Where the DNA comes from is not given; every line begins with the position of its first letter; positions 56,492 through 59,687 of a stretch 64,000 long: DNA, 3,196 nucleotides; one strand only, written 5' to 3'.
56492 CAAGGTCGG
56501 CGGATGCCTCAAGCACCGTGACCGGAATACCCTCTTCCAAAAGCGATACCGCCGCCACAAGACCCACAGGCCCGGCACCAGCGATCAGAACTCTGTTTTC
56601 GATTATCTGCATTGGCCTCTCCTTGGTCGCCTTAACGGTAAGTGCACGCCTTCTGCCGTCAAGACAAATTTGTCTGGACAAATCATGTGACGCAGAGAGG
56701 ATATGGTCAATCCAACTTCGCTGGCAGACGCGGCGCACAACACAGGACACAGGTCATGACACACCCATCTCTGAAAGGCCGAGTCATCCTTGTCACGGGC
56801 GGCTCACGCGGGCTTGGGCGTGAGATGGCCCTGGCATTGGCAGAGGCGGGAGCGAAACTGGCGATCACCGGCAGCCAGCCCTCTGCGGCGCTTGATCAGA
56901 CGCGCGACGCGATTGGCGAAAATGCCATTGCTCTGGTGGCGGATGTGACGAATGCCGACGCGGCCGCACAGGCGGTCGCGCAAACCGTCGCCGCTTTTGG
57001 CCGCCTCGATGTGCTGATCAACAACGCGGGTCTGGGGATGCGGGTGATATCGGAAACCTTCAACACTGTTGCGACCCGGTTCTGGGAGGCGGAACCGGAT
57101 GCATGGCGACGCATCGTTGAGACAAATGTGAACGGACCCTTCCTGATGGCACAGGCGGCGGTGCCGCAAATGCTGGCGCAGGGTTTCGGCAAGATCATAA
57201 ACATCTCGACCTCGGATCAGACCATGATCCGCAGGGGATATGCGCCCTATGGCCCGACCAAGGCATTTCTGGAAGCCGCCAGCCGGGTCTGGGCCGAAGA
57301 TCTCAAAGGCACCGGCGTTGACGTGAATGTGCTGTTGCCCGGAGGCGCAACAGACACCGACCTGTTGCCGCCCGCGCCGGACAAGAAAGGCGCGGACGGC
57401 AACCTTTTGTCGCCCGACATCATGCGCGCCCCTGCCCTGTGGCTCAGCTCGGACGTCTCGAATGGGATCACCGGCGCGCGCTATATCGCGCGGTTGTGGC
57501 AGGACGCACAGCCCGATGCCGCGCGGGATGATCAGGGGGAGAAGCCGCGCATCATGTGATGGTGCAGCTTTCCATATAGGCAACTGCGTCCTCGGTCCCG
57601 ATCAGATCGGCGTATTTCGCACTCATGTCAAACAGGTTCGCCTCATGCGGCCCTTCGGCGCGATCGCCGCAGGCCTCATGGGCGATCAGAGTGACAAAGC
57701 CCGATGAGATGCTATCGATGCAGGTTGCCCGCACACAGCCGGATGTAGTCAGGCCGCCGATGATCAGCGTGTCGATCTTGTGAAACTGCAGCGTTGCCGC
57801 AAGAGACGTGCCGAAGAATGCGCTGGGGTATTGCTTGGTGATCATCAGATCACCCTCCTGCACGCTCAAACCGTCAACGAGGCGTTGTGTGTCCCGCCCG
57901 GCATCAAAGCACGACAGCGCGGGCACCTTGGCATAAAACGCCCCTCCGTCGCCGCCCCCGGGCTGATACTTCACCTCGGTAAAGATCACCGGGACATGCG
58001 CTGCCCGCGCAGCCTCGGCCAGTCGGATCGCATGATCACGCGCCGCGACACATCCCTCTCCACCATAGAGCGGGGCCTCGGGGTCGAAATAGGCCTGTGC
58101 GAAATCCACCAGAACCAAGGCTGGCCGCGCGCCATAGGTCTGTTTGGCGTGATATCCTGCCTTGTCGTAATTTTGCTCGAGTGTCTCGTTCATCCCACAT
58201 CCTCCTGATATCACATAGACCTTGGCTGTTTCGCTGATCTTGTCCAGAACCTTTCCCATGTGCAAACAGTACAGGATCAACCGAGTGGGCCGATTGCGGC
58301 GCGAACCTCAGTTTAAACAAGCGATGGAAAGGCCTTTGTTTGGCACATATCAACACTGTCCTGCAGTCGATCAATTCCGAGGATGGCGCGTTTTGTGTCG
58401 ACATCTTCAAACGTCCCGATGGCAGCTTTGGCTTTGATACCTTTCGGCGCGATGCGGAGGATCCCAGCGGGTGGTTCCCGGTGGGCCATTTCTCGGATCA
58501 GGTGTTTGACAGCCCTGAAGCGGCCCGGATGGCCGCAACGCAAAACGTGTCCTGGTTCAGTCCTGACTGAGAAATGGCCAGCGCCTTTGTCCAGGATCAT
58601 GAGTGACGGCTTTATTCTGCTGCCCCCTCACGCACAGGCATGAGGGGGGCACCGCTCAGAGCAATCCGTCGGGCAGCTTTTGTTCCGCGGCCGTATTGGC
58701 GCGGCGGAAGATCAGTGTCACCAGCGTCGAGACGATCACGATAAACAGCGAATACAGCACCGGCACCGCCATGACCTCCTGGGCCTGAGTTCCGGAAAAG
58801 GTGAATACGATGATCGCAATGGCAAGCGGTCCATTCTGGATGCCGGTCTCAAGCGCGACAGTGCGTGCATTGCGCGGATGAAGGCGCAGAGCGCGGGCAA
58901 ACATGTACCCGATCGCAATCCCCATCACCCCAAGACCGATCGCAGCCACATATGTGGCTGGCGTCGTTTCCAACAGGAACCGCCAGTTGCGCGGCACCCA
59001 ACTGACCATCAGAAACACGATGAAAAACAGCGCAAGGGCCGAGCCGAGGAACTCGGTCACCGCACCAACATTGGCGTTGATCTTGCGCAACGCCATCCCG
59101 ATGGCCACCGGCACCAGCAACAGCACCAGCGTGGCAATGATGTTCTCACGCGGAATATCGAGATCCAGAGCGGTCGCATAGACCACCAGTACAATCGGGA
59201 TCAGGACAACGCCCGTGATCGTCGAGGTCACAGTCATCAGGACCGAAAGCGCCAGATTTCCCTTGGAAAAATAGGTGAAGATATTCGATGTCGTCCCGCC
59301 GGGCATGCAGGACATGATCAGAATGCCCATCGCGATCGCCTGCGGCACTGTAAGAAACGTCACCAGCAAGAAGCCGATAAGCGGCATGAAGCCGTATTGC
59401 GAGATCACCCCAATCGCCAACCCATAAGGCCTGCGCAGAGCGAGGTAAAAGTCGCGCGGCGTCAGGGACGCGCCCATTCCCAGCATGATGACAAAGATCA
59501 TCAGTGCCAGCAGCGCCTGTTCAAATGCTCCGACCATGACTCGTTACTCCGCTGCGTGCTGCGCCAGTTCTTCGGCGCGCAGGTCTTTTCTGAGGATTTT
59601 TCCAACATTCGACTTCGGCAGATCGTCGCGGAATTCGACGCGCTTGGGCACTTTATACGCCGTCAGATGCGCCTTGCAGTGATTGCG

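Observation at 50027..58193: Unassigned GntR-controlled catabolic cluster resembling a re-engineered maleamate pathway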

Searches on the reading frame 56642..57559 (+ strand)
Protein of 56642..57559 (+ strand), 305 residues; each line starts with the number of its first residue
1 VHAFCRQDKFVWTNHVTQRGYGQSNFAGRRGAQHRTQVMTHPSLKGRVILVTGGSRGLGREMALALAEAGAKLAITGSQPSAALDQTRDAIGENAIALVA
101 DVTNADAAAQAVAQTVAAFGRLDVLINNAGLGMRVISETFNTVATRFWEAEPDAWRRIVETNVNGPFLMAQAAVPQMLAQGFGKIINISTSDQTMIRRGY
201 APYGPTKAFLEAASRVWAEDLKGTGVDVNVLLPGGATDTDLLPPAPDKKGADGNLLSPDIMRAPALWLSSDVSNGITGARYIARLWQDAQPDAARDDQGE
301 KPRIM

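Call 6: search_protein_families(library=pfam, proteins=[window:56642-57559:+])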
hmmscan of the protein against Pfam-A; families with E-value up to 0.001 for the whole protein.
window:56642-57559:+ (305 aa): 3 families
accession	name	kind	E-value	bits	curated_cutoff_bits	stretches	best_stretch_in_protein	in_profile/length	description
PF00106.31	adh_short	-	5.3e-45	153.7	26.6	1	47-244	1-189/195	short chain dehydrogenase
PF13561.12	adh_short_C2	-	4e-39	135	27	1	56-280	6-228/236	Enoyl-(Acyl carrier protein) reductase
PF08659.16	KR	-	1.1e-08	35.7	22.6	1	49-227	3-174/180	KR domain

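Call 30: search_protein_families(library=ncbifam, proteins=[window:56756-57559:+])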
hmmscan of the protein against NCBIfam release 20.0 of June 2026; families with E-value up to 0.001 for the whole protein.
window:56756-57559:+ (267 aa): 224 families (the best 25 are shown)
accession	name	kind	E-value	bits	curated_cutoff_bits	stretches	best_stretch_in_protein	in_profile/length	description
NF005559.1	PRK07231.1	subfamily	4.4e-41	141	215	1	6-209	2-196/249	glucose 1-dehydrogenase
NF004791.0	PRK06138.1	equivalog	3.7e-35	121.5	312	1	5-205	2-192/252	SDR family oxidoreductase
NF004526.0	PRK05872.1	subfamily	1e-34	120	276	1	2-206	4-197/297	short-chain dehydrogenase/reductase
NF005878.0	PRK07825.1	subfamily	4.7e-34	118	287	1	3-209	4-197/278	short chain dehydrogenase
NF005594.0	PRK07326.1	equivalog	4.8e-34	117.9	271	1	6-198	4-186/237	SDR family oxidoreductase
NF009093.0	PRK12429.1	subfamily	1.3e-33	116.4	258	1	6-196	3-185/259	3-hydroxybutyrate dehydrogenase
NF009466.0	PRK12826.1-2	subfamily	2.5e-33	115.6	222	1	9-205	4-193/248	3-oxoacyl-ACP reductase FabG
NF005711.0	PRK07523.1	subfamily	5.1e-33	114.7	413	1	5-196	7-190/255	SDR family oxidoreductase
NF004778.0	PRK06124.1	equivalog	9.3e-33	113.7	303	1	5-200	8-196/256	SDR family oxidoreductase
NF004198.0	PRK05653.1-3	equivalog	9.3e-33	113.7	296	1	4-240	3-237/248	3-oxoacyl-ACP reductase FabG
TIGR01963.1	PHB_DH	subfamily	3.4e-32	111.7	307.05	1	9-196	2-181/255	3-hydroxybutyrate dehydrogenase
NF005681.0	PRK07478.1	subfamily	6.5e-32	110.9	267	1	5-243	3-243/254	SDR family oxidoreductase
TIGR03971.1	SDR_subfam_1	subfamily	6.9e-32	110.8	300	1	6-204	1-203/271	mycofactocin-coupled SDR family oxidoreductase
NF053807.1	RhamDHLra1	equivalog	1.2e-31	110.4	400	1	6-242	2-240/252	L-rhamnose 1-dehydrogenase Lra1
NF006114.0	PRK08263.1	subfamily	1.4e-31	109.8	290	1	8-203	3-186/280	short chain dehydrogenase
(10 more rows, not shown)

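Call 44: search_solved_structures(query=window:56756-57559:+, max_evalue=1e-20)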
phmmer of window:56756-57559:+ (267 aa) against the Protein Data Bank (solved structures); distinct sequences matched with E-value up to 1e-20: 58.
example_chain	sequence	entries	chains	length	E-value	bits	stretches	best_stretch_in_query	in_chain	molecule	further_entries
2et6_A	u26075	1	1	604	3.1e-31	112.2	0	5-221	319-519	(3R)-hydroxyacyl-CoA dehydrogenase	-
6d9y_A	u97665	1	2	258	3.5e-28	102.1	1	4-204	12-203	Short-chain dehydrogenase/reductase SDR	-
2uvd_A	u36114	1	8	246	2.1e-26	96.3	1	6-204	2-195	3-OXOACYL-(ACYL-CARRIER-PROTEIN) REDUCTASE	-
4rzh_A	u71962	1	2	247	9.5e-26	94.2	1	5-200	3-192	3-oxoacyl-[acyl-carrier protein] reductase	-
4dml_A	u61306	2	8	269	9.8e-26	94.1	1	3-200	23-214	3-oxoacyl-[acyl-carrier-protein] reductase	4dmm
3sj7_A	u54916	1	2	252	1e-25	94.1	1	9-199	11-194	3-oxoacyl-(Acyl-carrier-protein) reductase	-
2hq1_A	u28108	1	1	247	1.6e-25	93.5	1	5-211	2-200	Glucose/ribitol dehydrogenase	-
4ibo_A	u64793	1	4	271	1.6e-25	93.4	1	6-198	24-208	Gluconate dehydrogenase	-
3osu_A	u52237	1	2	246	2.8e-25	92.6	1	11-199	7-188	3-oxoacyl-[acyl-carrier-protein] reductase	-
6t77_A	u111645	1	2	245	3.7e-25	92.3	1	5-241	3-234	3-oxoacyl-ACP reductase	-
7emg_A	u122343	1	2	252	1.5e-24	90.3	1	3-213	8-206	3-oxoacyl-[acyl-carrier-protein] reductase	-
4jro_A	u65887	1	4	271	1.6e-24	90.1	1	5-240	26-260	FabG protein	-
9pvq_A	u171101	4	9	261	1.7e-24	90.1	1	4-197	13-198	NAD-dependent epimerase/dehydratase:Short-chain dehydrogenase/reductase SDR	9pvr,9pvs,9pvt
4nbt_A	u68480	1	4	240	2.1e-24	89.8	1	5-241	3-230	3-oxoacyl-[acyl-carrier-protein] reductase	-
3tzh_A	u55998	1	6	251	5.9e-24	88.3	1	5-210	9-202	3-oxoacyl-[acyl-carrier protein] reductase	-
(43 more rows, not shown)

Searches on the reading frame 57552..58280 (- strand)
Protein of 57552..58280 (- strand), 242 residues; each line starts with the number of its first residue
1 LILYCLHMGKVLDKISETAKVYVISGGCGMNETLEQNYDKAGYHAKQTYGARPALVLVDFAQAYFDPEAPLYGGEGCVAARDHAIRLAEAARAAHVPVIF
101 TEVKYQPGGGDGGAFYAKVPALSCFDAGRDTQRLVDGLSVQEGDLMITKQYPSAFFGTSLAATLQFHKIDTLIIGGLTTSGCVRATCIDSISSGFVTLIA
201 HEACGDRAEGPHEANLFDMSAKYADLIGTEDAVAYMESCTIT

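Call 3: search_protein_families(library=pfam, proteins=[window:57552-58280:-])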
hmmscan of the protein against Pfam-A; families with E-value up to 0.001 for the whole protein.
window:57552-58280:- (242 aa): 1 family
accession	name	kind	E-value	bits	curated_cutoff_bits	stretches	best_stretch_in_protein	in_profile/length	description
PF00857.26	Isochorismatase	-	2.6e-31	109.5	27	1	54-231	2-175/175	Isochorismatase domain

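Call 4: search_protein_families(library=ncbifam, proteins=[window:57552-58280:-])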
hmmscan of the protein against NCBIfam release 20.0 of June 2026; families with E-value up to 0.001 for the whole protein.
window:57552-58280:- (242 aa): 4 families
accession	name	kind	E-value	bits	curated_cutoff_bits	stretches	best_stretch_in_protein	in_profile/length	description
NF008517.0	PRK11440.1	equivalog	6.3e-13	49.1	195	1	53-218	9-170/188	hydrolase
NF050097.1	BiurAmidohydBiuH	equivalog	1.5e-09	37.6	370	1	133-216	115-198/221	biuret amidohydrolase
TIGR03614.1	RutB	equivalog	2.4e-09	37.1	377.95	1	88-218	55-201/226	pyrimidine utilization protein B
NF008623.0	PRK11609.1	equivalog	3.9e-07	30.1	174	1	158-231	132-207/213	bifunctional nicotinamidase/pyrazinamidase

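Call 21: search_solved_structures(query=window:57552-58193:-, max_evalue=0.001, show_alignments=2)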
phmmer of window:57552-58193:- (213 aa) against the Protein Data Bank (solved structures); distinct sequences matched with E-value up to 0.001: 37.
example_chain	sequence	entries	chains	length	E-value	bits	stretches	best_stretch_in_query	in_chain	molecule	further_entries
26st_A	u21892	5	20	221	4.8e-44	153.7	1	8-210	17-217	N-carbamoylsarcosine amidohydrolase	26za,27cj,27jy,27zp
4l07_A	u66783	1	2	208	1.8e-37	132.2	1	7-209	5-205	Hydrolase, isochorismatase family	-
3ot4_A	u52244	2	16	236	4.4e-37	130.9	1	8-206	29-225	Putative isochorismatase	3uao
4l08_B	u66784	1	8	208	3.3e-36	128.1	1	7-209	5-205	Hydrolase, isochorismatase family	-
1nba_A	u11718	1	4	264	1.4e-31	112.9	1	8-209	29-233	N-CARBAMOYLSARCOSINE AMIDOHYDROLASE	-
3hu5_A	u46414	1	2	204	5.9e-12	48.9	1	24-193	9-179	Isochorismatase family protein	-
3irv_A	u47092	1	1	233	1.2e-11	47.8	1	23-169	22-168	CYSTEINE HYDROLASE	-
3oqp_A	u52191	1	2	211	3e-10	43.3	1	23-177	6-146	Putative isochorismatase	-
3txy_A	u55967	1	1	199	1.2e-09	41.4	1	22-177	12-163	Isochorismatase family protein family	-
6xix_A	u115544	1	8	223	6.9e-09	38.8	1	99-205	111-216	Cysteine hydrolase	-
3eef_A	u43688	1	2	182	1.7e-08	37.6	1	23-180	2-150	N-carbamoylsarcosine amidase related protein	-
3kl2_A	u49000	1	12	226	1.8e-08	37.5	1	21-183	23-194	Putative isochorismatase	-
3hb7_A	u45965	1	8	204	1.7e-07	34.3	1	105-192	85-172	Isochorismatase hydrolase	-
6xj4_A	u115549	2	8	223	1.7e-07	34.3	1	99-205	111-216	Cysteine hydrolase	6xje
3mcw_A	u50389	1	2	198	2.1e-07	34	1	23-176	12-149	Putative hydrolase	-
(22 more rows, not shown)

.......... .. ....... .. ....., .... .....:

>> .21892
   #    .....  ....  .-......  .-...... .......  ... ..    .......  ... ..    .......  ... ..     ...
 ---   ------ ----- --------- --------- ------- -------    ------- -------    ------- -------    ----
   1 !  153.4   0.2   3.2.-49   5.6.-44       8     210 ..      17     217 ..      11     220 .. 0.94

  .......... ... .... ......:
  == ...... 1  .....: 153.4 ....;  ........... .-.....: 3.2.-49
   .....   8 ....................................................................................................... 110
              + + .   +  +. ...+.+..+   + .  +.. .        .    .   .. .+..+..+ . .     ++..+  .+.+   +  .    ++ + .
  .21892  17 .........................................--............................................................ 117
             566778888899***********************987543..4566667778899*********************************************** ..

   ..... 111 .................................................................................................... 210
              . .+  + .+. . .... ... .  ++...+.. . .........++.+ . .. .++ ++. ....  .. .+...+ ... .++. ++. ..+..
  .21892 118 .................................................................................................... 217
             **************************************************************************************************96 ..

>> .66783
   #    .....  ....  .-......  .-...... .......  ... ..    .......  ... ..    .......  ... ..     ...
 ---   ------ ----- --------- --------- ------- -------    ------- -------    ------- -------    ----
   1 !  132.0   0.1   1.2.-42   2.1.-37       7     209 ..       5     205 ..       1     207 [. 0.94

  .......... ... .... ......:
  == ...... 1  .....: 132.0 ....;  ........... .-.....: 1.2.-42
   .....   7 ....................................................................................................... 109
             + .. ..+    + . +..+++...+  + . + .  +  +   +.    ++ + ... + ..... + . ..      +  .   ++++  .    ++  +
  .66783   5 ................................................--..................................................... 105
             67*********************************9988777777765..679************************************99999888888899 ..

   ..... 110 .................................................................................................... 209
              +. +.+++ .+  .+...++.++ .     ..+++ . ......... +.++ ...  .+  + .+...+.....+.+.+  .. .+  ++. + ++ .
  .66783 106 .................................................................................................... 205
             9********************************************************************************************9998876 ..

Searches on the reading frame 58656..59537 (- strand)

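Call 3: search_protein_families(library=pfam, proteins=[window:58656-59537:-])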
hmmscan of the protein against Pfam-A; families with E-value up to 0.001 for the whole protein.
window:58656-59537:- (293 aa): 2 families
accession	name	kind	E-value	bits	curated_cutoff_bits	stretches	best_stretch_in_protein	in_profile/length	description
PF01758.21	SBF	-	1e-35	123.6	24.3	1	11-179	1-182/191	Sodium Bile acid symporter family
PF13593.11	SBF_like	-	1.8e-19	70.6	25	1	8-278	31-312/313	SBF-like CPA transporter family (DUF4137)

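Call 4: search_protein_families(library=ncbifam, proteins=[window:58656-59537:-])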
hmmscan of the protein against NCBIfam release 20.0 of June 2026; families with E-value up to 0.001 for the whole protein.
window:58656-59537:- (293 aa): 2 families
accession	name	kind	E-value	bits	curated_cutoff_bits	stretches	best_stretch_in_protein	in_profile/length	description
TIGR00841.1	bass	subfamily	1.6e-66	224.7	326.3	1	8-281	37-312/321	bile acid:sodium symporter family transporter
NF047939.1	PantTportPanS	equivalog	9.6e-28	97.7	400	1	9-250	32-273/299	ketopantoate/pantoate/pantothenate transporter PanS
